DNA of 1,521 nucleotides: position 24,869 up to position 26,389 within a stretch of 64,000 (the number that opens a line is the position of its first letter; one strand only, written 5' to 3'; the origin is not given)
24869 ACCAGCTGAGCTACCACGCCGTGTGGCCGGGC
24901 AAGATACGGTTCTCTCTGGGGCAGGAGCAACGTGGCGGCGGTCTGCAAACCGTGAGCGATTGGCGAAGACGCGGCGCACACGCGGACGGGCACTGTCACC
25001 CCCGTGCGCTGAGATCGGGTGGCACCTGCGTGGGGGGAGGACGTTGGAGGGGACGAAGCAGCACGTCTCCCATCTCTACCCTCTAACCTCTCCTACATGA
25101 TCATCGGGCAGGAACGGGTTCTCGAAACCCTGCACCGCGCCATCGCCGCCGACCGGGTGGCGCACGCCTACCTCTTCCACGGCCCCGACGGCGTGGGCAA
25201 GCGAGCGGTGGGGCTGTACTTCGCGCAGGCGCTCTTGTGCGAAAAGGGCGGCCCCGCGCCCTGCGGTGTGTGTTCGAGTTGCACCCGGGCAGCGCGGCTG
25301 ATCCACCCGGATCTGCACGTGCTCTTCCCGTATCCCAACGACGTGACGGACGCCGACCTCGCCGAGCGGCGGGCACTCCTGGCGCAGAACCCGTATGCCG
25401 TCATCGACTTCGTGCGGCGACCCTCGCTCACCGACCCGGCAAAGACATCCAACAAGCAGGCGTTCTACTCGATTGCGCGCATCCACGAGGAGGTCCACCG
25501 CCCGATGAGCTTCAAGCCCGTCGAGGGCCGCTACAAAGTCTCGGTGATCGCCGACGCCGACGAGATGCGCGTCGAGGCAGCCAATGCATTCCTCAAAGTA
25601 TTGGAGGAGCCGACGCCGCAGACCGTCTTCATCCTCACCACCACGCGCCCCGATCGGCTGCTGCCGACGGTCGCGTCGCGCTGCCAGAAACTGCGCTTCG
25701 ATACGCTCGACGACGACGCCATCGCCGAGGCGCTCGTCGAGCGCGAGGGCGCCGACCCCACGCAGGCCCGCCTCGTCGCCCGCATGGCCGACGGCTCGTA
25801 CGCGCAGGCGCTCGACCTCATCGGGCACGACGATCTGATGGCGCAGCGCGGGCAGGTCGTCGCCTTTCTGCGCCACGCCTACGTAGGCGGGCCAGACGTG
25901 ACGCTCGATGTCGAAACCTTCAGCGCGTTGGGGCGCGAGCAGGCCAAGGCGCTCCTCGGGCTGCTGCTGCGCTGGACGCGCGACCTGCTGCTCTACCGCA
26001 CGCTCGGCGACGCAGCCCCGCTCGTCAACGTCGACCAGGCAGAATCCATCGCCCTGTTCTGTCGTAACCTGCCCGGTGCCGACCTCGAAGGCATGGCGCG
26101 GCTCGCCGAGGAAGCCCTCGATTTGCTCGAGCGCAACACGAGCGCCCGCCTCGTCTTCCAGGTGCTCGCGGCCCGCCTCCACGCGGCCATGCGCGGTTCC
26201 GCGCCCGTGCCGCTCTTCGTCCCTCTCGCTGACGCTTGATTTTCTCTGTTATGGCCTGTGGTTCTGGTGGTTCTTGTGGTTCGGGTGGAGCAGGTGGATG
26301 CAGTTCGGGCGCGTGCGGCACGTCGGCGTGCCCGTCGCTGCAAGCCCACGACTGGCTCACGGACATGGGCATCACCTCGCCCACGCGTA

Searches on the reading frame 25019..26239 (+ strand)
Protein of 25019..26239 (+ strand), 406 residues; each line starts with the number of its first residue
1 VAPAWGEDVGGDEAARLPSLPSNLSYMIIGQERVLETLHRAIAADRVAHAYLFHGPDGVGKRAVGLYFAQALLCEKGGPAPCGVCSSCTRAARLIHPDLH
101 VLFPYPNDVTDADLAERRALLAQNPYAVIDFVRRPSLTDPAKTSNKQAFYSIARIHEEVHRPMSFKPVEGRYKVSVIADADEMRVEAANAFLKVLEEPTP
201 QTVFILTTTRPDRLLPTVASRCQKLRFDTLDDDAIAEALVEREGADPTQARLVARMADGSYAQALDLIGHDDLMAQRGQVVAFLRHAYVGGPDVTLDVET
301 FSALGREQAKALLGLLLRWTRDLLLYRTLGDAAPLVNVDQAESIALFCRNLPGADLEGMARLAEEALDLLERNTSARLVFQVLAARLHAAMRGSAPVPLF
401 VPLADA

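Call 75: search_protein_families(library=pfam, proteins=[window:25019-26239:+], max_evalue=0.001)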
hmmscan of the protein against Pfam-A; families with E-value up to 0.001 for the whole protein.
window:25019-26239:+ (406 aa): 2 families
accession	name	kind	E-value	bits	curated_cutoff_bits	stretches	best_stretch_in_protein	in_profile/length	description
PF13177.12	DNA_pol3_delta2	-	4.3e-47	160.5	27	1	30-230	1-160/161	DNA polymerase III, delta subunit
PF00004.35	AAA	-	5e-05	24.2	21.2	0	180-225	77-126/131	ATPase family associated with various cellular activities (AAA)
